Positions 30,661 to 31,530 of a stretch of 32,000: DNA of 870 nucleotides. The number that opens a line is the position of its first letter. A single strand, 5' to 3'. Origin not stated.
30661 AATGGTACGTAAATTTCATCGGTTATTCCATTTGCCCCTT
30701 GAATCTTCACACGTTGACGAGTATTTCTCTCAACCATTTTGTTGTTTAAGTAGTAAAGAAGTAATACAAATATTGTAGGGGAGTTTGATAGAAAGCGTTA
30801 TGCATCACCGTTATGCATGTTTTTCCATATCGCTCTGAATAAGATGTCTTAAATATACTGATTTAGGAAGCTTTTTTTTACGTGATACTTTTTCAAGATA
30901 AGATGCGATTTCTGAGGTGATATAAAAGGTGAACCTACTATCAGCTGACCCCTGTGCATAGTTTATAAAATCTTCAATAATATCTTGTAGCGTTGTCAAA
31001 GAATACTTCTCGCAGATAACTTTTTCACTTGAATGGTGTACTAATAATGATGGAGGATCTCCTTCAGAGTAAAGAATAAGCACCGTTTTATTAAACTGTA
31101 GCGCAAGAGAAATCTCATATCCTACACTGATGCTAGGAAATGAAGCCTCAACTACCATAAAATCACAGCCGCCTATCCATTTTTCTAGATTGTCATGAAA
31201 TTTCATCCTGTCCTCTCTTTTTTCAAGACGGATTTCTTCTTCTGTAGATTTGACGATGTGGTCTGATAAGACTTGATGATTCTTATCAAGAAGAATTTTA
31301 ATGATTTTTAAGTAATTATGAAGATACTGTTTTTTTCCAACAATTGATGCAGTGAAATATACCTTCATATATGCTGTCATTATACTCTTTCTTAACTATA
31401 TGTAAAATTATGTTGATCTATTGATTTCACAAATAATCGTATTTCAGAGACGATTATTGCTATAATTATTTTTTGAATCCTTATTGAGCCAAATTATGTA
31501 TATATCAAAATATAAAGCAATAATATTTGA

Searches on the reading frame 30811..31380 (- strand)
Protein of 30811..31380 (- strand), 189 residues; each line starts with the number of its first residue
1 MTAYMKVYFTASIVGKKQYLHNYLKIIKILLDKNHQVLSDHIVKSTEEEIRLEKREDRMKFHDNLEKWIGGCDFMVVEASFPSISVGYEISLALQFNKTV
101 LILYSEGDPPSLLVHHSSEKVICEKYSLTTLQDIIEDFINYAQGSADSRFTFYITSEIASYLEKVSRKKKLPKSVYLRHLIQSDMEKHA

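Call 3: search_protein_families(library=pfam, proteins=[window:30811-31380:-], max_evalue=10)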
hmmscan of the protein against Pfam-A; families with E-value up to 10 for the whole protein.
window:30811-31380:- (189 aa): 2 families
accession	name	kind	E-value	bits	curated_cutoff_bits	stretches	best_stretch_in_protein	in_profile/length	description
PF05014.21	Nuc_deoxyrib_tr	-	5e-05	23.8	28.8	1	7-111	1-104/117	Nucleoside 2-deoxyribosyltransferase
PF12651.13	RHH_3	-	0.0005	20.4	21.6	1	149-178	4-33/44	Ribbon-helix-helix domain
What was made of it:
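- On DNPH1/Rcl-type N-hydrolases (NDT superfamily): 23.8 bits against a cut-off of 28.8 for the window protein (call 3).
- On Ribbon-helix-helix (RHH) DNA-binding superfamily: Pfam RHH_3 gives E=5e-4 and 20.4 bits against a cut-off of 21.6 for the window protein (call 3).
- Checked: Pfam RHH_3 scores E=5e-4, or 20.4 against 21.6 bits (call 3).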

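Call 4: search_protein_families(library=ncbifam, proteins=[window:30811-31380:-], max_evalue=10)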
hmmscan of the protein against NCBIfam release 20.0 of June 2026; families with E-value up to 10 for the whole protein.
window:30811-31380:- (189 aa): 2 families
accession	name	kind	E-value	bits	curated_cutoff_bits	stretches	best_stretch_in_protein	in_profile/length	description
NF048017.1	antitoxin_RelB_like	equivalog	0.06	13.6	50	1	155-187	3-35/70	type II toxin-antitoxin system RelB family antitoxin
NF007085.0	PRK09539.1-2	equivalog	0.076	13.3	157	1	6-65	39-97/124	tRNA-splicing endonuclease subunit beta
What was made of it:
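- On Type II toxin-antitoxin RHH antitoxins: The RelB-like NCBIfam hit is 13.6 bits against a cut-off of 50 (call 4).
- NCBIfam gives a faint RelB-like hit of 13.6 bits (call 4). The RelB hit is far below its cut-off of 50 bits (call 4).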

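Call 5: search_solved_structures(query=window:30811-31380:-, max_evalue=10, show_alignments=3)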
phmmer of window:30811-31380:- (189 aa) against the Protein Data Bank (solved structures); distinct sequences matched with E-value up to 10: 19.
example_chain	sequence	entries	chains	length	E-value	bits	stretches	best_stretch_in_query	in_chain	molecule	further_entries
8rps_C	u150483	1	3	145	2.1e-08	37.6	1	7-105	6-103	2'-deoxynucleoside 5'-phosphate N-hydrolase 1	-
2klh_A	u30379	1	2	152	3.9e-08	36.7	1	6-105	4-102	c-Myc-responsive protein Rcl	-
8rpt_B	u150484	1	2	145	4e-08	36.7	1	7-105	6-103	2'-deoxynucleoside 5'-phosphate N-hydrolase 1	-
4fyh_A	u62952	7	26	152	5.8e-08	36.1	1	6-105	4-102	Deoxyribonucleoside 5'-monophosphate N-glycosidase | 2'-deoxynucleoside 5'-phosphate N-hydrolase 1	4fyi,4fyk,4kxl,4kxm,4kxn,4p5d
9da1_A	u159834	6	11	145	6e-08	36.1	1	7-105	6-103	5-hydroxymethyl-dUMP N-hydrolase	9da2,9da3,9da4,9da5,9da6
8os9_A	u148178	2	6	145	6.3e-08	36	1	7-105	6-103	2'-deoxynucleoside 5'-phosphate N-hydrolase 1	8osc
9i3q_A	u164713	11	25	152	6.7e-08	35.9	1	7-105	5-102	5-hydroxymethyl-dUMP N-hydrolase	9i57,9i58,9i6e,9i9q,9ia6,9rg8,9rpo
4p5e_A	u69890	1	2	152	6.8e-08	35.9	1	7-105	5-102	2'-deoxynucleoside 5'-phosphate N-hydrolase 1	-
2khz_A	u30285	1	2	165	8.2e-08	35.6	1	5-105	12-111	c-Myc-responsive protein Rcl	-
8qhr_A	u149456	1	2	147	1.2e-07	35.1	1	7-105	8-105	2'-deoxynucleoside 5'-phosphate N-hydrolase 1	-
8qhq_A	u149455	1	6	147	1.7e-07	34.6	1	7-105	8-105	2'-deoxynucleoside 5'-phosphate N-hydrolase 1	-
8rqd_C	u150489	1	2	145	2e-07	34.4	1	7-105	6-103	2'-deoxynucleoside 5'-phosphate N-hydrolase 1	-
9rhi_S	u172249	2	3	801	0.1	15.8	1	6-56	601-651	DNA replication regulator DPB11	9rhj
8ieu_A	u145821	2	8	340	0.26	14.5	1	20-64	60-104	DUF2891 domain-containing protein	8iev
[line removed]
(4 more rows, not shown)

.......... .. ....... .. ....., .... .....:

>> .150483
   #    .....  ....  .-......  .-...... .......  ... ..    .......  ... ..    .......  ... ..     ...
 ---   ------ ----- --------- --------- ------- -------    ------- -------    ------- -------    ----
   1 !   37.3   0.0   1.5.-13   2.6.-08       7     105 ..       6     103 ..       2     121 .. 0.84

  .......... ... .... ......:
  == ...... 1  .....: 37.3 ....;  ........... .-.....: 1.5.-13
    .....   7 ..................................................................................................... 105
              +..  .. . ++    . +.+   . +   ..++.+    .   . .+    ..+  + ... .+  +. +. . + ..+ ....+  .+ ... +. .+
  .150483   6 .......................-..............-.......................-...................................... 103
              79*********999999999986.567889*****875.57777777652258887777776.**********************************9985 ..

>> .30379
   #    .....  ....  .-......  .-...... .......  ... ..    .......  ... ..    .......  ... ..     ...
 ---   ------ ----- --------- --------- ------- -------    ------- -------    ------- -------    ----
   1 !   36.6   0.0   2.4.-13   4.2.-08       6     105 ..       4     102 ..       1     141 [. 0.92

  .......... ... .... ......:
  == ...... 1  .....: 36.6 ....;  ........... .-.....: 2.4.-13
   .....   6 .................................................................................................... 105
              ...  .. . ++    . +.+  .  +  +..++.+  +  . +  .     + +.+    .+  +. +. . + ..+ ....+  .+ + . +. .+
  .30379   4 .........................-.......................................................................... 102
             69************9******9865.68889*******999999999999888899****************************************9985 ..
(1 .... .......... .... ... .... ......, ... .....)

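Call 7: find_homologous_proteins(query=window:30811-31380:-, max_evalue=0.001)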
Query window:30811-31380:- (189 aa): 639 proteins with E <= 0.001 among 688 candidates; the best 120 are listed.
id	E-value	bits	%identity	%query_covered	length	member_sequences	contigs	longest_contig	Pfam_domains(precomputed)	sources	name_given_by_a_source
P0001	1.4e-115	401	100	98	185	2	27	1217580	-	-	-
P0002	1.3e-95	336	82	98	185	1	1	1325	PF12651.14,PF05014.22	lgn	-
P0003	2.8e-93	329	82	98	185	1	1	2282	-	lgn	-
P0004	4.7e-86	305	77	96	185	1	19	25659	-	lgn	-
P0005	1.0e-83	298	73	98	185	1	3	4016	-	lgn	-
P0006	5.5e-82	292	71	98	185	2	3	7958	PF05014.22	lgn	-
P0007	1.0e-81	291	71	98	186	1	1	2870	-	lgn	-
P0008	1.3e-81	291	73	96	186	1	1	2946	PF05014.22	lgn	-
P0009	1.7e-81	290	69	98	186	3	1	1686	-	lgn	-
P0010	2.9e-81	290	70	98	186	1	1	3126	-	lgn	-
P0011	1.2e-80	288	69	100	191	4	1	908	PF05014.22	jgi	-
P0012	1.3e-80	287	70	98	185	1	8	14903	PF05014.22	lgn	-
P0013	2.3e-80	287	71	98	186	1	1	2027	-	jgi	-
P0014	8.0e-80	285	70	96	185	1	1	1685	PF12651.14,PF05014.22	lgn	-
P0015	1.6e-79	284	67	97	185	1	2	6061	PF12651.14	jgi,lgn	-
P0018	2.4e-78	280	69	96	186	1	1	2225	PF05014.22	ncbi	-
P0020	8.1e-78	278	68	98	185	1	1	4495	PF05014.22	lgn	-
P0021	8.8e-78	278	68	96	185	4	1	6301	PF05014.22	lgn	-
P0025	9.1e-77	275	67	97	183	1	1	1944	PF05014.22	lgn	-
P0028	2.0e-76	274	66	97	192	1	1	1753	PF05014.22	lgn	-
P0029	2.1e-76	274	69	97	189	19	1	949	PF05014.22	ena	-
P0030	2.2e-76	274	67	96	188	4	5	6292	PF05014.22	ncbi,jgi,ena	-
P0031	2.7e-76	273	66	96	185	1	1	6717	PF05014.22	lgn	-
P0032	5.8e-76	272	68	97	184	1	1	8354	PF05014.22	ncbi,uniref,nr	ncbi:hypothetical protein A2W14_07170 [Candidatus Gottesmanbacteria bacterium RBG_16_37_8]|uniref:2'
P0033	6.7e-76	272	64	98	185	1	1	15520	PF05014.22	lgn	-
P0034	9.9e-76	272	69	97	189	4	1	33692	PF05014.22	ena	-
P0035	1.1e-75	271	65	97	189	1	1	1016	PF05014.22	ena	-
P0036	5.9e-75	269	67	97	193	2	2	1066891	PF05014.22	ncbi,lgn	-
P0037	6.5e-75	269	66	98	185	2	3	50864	PF05014.22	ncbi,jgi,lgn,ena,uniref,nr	ncbi:MAG: hypothetical protein UV73_C0008G0024 [Candidatus Gottesmanbacteria bacterium GW2011_GWA2_4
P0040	1.3e-74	268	66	97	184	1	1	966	PF05014.22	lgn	-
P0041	1.7e-74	267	67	96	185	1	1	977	PF05014.22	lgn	-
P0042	1.9e-74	267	65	98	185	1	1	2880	PF05014.22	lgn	-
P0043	2.3e-74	267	64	96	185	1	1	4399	PF05014.22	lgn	-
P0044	2.6e-74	267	64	96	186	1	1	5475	PF12651.14,PF05014.22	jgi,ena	-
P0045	3.1e-74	267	64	98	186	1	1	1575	PF05014.22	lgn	-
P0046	3.1e-74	267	65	97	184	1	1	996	PF05014.22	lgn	-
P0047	3.2e-74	267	65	97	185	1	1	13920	PF05014.22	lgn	-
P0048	3.3e-74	267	66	97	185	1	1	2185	PF05014.22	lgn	-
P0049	4.4e-74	266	64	96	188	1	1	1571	PF12651.14,PF05014.22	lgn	-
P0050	5.9e-74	266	68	96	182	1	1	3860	PF05014.22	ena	-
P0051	6.2e-74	266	66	97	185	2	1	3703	PF05014.22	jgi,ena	-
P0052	6.7e-74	266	66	96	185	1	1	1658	PF05014.22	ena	-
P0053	8.1e-74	265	66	97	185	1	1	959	PF05014.22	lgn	-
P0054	1.2e-73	265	65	96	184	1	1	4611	PF05014.22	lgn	-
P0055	1.4e-73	265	63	96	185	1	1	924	PF05014.22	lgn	-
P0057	2.5e-73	264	63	96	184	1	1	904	PF05014.22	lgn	-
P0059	2.9e-73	264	65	98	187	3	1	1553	PF05014.22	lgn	-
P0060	3.1e-73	263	63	98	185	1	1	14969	PF05014.22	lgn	-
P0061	3.6e-73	263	65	96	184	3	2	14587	PF05014.22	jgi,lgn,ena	jgi:nucleoside 2-deoxyribosyltransferase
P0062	5.0e-73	263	65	98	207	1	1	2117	PF05014.22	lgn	-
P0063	6.2e-73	262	64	97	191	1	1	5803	PF05014.22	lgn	-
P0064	6.4e-73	262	63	97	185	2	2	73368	PF05014.22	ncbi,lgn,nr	ncbi:nucleoside 2-deoxyribosyltransferase [Patescibacteria group bacterium]|nr:nucleoside 2-deoxyrib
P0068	1.8e-72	261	63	97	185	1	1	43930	PF05014.22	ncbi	-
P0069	1.9e-72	261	63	97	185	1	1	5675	PF05014.22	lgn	-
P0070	2.9e-72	260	65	96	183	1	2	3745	PF05014.22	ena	-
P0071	3.3e-72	260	65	96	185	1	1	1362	PF05014.22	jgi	-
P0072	3.6e-72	260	65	96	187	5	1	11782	PF05014.22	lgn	-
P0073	3.8e-72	260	63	98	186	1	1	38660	PF05014.22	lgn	-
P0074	6.9e-72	259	64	96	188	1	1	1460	PF05014.22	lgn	-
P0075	7.3e-72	259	64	97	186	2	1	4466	PF05014.22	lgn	-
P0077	1.1e-71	258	64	96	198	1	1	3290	PF05014.22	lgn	-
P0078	1.3e-71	258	64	97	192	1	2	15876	PF05014.22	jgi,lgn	jgi:hypothetical protein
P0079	1.3e-71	258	65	96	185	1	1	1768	PF05014.22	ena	-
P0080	1.7e-71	258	62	98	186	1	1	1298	PF12651.14,PF05014.22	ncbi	-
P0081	1.8e-71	258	63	96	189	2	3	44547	PF05014.22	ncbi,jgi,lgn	ncbi:MAG: hypothetical protein RI947_925 [Candidatus Parcubacteria bacterium]|jgi:hypothetical prote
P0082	2.0e-71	257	63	99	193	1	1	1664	PF05014.22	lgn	-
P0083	2.2e-71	257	63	97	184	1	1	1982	PF12651.14,PF05014.22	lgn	-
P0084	2.5e-71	257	64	97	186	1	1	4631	PF05014.22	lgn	-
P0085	2.7e-71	257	63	97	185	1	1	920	PF05014.22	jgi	jgi:2'-deoxynucleoside 5'-phosphate N-hydrolase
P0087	3.3e-71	257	64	96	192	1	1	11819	PF05014.22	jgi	jgi:hypothetical protein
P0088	3.6e-71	257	64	96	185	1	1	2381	PF12651.14,PF05014.22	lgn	-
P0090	4.4e-71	256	63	96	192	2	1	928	PF05014.22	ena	-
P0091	4.9e-71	256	63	97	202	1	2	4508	PF05014.22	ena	-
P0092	5.2e-71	256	63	96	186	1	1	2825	PF05014.22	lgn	-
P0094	7.1e-71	256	61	97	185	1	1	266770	PF05014.22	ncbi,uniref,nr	ncbi:hypothetical protein A2Z33_03615 [Candidatus Gottesmanbacteria bacterium RBG_16_52_11]|uniref:2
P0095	7.2e-71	256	63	98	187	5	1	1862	PF05014.22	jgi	jgi:hypothetical protein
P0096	7.8e-71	256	61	96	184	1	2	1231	PF12651.14,PF05014.22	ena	-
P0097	9.0e-71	255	63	96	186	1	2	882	PF12651.14,PF05014.22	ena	-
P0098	1.0e-70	255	61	97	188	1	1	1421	PF12651.14,PF05014.22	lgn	-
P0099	1.1e-70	255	63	98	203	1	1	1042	PF05014.22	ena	-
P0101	1.2e-70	255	63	97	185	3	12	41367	PF05014.22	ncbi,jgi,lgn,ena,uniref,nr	ncbi:hypothetical protein A2960_06400 [Candidatus Gottesmanbacteria bacterium RIFCSPLOWO2_01_FULL_39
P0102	1.2e-70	255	62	97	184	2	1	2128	PF12651.14,PF05014.22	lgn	-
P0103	1.3e-70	255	62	96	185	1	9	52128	PF05014.22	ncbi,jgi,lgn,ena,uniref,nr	ncbi:hypothetical protein COT62_02070 [Candidatus Roizmanbacteria bacterium CG09_land_8_20_14_0_10_4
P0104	1.4e-70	255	64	94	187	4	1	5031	PF05014.22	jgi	jgi:hypothetical protein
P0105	1.8e-70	254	62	98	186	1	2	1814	PF05014.22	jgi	jgi:hypothetical protein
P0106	1.8e-70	254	64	96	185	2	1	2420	PF05014.22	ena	-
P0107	1.8e-70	254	61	96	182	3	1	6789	PF05014.22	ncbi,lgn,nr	ncbi:nucleoside 2-deoxyribosyltransferase [Candidatus Gottesmanbacteria bacterium]|nr:nucleoside 2-d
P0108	1.9e-70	254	66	94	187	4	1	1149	PF05014.22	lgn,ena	-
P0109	2.0e-70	254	65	96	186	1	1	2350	PF05014.22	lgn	-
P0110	2.0e-70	254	60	99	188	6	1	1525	PF05014.22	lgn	-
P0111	2.2e-70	254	64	96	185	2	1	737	PF05014.22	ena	-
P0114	3.0e-70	254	62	96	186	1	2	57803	PF12651.14,PF05014.22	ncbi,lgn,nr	ncbi:ribbon-helix-helix domain-containing protein [Candidatus Daviesbacteria bacterium]|nr:ribbon-he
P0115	3.5e-70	253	64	96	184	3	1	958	PF12651.14,PF05014.22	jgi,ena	-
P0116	3.6e-70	253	63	96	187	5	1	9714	PF12651.14,PF05014.22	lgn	-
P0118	5.3e-70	253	61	96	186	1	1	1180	PF05014.22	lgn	-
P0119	5.3e-70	253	65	96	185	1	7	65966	PF05014.22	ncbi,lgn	-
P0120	6.5e-70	253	63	97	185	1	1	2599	PF05014.22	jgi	jgi:2'-deoxynucleoside 5'-phosphate N-hydrolase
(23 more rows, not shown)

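Call 9: find_encoding_contigs(protein=P0036, flank=6000, max_places=2)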
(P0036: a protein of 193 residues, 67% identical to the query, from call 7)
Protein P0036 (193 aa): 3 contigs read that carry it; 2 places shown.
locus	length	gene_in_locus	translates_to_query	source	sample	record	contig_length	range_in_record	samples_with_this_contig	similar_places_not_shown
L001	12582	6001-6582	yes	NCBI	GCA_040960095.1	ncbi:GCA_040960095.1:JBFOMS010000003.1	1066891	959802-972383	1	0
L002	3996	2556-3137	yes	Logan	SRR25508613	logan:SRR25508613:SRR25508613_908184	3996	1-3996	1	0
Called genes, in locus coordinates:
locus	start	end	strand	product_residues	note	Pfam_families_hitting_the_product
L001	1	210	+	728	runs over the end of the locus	PF04932:Wzy_C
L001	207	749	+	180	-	PF01327:Pep_deformylase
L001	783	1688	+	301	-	PF00551:Formyl_trans_N, PF02911:Formyl_trans_C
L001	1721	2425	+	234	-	-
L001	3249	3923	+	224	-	PF02163:Peptidase_M50 (weak)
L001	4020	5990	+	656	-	-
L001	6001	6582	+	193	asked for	PF05014:Nuc_deoxyrib_tr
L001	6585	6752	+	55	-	-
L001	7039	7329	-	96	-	PF01022:HTH_5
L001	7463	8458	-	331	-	PF01738:DLH (faint), PF12146:Hydrolase_4 (faint), PF00326:Peptidase_S9, PF00561:Abhydrolase_1 (faint), PF12697:Abhydrolase_6 (faint)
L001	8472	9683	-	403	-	PF00155:Aminotran_1_2, PF01276:OKR_DC_1 (weak)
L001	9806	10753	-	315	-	PF01370:Epimerase, PF04321:RmlD_sub_bind, PF16363:GDP_Man_Dehyd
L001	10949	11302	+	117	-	-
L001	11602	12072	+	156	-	PF11969:DcpS_C, PF01230:HIT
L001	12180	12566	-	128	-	PF02675:AdoMet_dc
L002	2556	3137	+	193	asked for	PF05014:Nuc_deoxyrib_tr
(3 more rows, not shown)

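Call 10: find_encoding_contigs(protein=P0094, flank=6000, max_places=2)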
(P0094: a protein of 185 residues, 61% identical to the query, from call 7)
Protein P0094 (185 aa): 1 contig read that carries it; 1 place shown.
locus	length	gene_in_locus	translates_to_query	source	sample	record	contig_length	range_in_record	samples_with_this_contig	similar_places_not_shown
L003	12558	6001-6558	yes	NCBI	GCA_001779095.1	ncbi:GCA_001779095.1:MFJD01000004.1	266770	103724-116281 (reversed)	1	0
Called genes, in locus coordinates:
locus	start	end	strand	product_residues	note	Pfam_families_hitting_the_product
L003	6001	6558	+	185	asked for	PF05014:Nuc_deoxyrib_tr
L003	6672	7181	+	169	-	-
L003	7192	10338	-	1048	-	-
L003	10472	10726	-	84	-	-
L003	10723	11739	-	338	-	-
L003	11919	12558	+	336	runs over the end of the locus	-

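Call 14: find_related_loci(query=A1, collection=genome_contigs, flank=6000)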
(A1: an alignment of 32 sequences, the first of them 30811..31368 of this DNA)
Query A1 (185 aa) in genome_contigs; peptide patterns used: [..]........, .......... (x = any residue, [..] = any of these).
129 stretches matched a pattern; 119 encode a relative of the query (tblastn E <= 1e-3); the best 80 are kept; 80 distinct loci.
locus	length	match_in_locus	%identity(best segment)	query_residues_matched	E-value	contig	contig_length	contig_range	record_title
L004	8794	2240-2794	68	1-185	4e-88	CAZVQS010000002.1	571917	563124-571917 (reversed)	MAG TPA_asm: uncultured Gammaproteobacteria bacterium isolate SRP278314_co2_148 genome assembly, contig: NODE_4_length_5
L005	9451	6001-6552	70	1-184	2e-85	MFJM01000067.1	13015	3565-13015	MAG: Candidatus Gottesmanbacteria bacterium RIFCSPHIGHO2_02_FULL_39_14 rifcsphigho2_02_scaffold_9310, whole genome shotg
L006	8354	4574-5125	68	1-184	3e-84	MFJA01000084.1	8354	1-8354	MAG: Candidatus Gottesmanbacteria bacterium RBG_16_37_8 RBG_16_scaffold_9543, whole genome shotgun sequence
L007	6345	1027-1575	70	1-183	7e-84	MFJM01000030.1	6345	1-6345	MAG: Candidatus Gottesmanbacteria bacterium RIFCSPHIGHO2_02_FULL_39_14 rifcsphigho2_02_scaffold_30212, whole genome shot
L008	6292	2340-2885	67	1-182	3e-83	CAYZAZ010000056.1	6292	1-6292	MAG TPA_asm: uncultured Gammaproteobacteria bacterium isolate SRP050083_co7_250 genome assembly, contig: NODE_13899_leng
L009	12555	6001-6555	66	1-185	5e-82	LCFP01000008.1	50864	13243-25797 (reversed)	MAG: Candidatus Gottesmanbacteria bacterium GW2011_GWA2_43_14 UV73_C0008, whole genome shotgun sequence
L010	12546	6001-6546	67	1-182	2e-80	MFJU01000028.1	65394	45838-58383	MAG: Candidatus Gottesmanbacteria bacterium RIFCSPLOWO2_01_FULL_42_22 rifcsplowo2_01_scaffold_355, whole genome shotgun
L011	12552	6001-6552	65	1-184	2e-79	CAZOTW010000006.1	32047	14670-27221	MAG TPA_asm: uncultured Gammaproteobacteria bacterium isolate SRP080215_co1_129 genome assembly, contig: NODE_467_length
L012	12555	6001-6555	65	1-185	5e-79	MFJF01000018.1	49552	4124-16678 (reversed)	MAG: Candidatus Gottesmanbacteria bacterium RIFCSPHIGHO2_01_FULL_40_15 rifcsphigho2_01_scaffold_2861, whole genome shotg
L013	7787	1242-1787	63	1-182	1e-78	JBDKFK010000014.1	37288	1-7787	MAG: Candidatus Parcubacteria bacterium isolate farmington_2019_sw_WHONDRS-S19S_0053_A_bin.38 scaffold_0000266, whole ge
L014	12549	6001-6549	61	1-183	5e-78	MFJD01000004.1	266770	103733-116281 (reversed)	MAG: Candidatus Gottesmanbacteria bacterium RBG_16_52_11 RBG_16_scaffold_141, whole genome shotgun sequence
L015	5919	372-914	62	1-181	5e-78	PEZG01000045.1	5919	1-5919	MAG: Candidatus Roizmanbacteria bacterium CG09_land_8_20_14_0_10_41_9 CG09_land_8_20_14_0.10_scaffold_4866_c, whole geno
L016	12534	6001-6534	63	1-178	2e-77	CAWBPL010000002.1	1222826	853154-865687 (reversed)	MAG: Candidatus Gottesmanbacteria bacterium isolate MFD01476.bin.2.135 genome assembly, contig: contig_74641, whole geno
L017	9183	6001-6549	63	1-183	2e-77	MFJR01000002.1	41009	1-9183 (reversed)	MAG: Candidatus Gottesmanbacteria bacterium RIFCSPLOWO2_01_FULL_39_12b rifcsplowo2_01_scaffold_13741, whole genome shotg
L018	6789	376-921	61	1-182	4e-77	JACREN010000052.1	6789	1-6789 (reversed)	MAG: Candidatus Gottesmanbacteria bacterium isolate NC_groundwater_1700_Pr3_B-0.1um_46_16 SR-2_scaffold_141_3893586, who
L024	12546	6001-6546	62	1-182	2e-75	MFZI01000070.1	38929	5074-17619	MAG: Candidatus Roizmanbacteria bacterium RIFCSPHIGHO2_01_FULL_39_8 rifcsphigho2_01_scaffold_5213, whole genome shotgun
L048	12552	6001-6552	57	1-184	3e-71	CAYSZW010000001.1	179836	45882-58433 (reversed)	MAG TPA_asm: uncultured Gammaproteobacteria bacterium isolate SRP342105_co1_75 genome assembly, contig: NODE_83_length_1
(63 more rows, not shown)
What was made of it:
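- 119 GTDB species genomes carry it (call 14).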

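Call 19: predict_structure(alignment_id=A1)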
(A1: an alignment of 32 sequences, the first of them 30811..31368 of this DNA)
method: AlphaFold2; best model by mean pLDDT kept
length: 185 residues; sequences in the alignment: 32
mean_pLDDT: 84.5   pTM: 0.71
mean pLDDT of the five models: 84.5, 84.4, 83.0, 82.2, 81.1
residues with pLDDT >= 90: 83; 70-90: 81; 50-70: 15; < 50: 6
segments of 3 or more residues with pLDDT < 50: 142-147
pLDDT, mean of each block of 10 residues (from residue 1): 94 94 96 92 76 86 94 90 90 92 73 75 93 87 47 77 83 83 85
secondary structure, 60 per line:
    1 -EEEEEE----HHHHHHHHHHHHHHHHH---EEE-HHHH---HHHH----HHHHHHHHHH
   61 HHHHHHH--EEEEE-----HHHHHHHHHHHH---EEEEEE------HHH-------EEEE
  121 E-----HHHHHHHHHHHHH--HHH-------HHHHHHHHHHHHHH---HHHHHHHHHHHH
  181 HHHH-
elements in order: E2-7 H12-28 E32-34 H36-39 H43-46 H51-67 E70-74 H80-91 E95-100 E117-121 H127-139 H152-165 H169-184
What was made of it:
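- On Ribbon-helix-helix (RHH) DNA-binding superfamily: That segment is disordered in the monomer, as expected for a strand that pairs only in the dimer (call 19).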

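Call 20: search_protein_representatives(alignment_id=A1)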
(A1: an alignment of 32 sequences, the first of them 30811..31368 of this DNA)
Query: 32 sequences, 185 profile positions. Proteins with E-value up to 0.001 (for the whole library): 1994; up to 1e-10: 820; up to 1e-30: 105. The best 150 are listed.
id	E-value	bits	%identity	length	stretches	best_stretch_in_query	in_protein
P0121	2.7e-79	281.5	-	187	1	1-182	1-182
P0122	8.1e-79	279.9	-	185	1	1-184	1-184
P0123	7.0e-73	260.6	-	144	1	42-183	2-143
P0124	9.4e-69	247.1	-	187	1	1-184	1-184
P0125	6.3e-65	234.6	-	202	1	1-183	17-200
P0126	4.4e-63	228.6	-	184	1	1-184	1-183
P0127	2.8e-62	226.0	-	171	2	62-184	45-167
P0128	2.4e-60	219.7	-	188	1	1-183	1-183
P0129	5.3e-59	215.3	-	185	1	1-183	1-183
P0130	1.2e-58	214.2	-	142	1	1-141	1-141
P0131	2.8e-58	213.0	-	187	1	1-183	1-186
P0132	1.8e-57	210.3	-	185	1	1-182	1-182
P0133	1.3e-54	201.0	-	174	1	1-126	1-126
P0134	2.7e-54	200.0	-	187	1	1-184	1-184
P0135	2.4e-53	196.9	-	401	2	1-136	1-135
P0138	7.2e-46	172.5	-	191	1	1-182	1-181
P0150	6.0e-42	159.7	-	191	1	1-184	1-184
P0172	5.1e-38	146.9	-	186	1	1-184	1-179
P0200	7.0e-34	133.4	-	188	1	1-183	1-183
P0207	4.4e-33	130.8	-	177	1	1-183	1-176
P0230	2.3e-30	122.0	-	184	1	1-183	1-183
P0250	1.6e-28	116.0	-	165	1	1-147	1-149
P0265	1.4e-27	112.9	-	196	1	1-184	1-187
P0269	1.7e-27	112.6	-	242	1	1-133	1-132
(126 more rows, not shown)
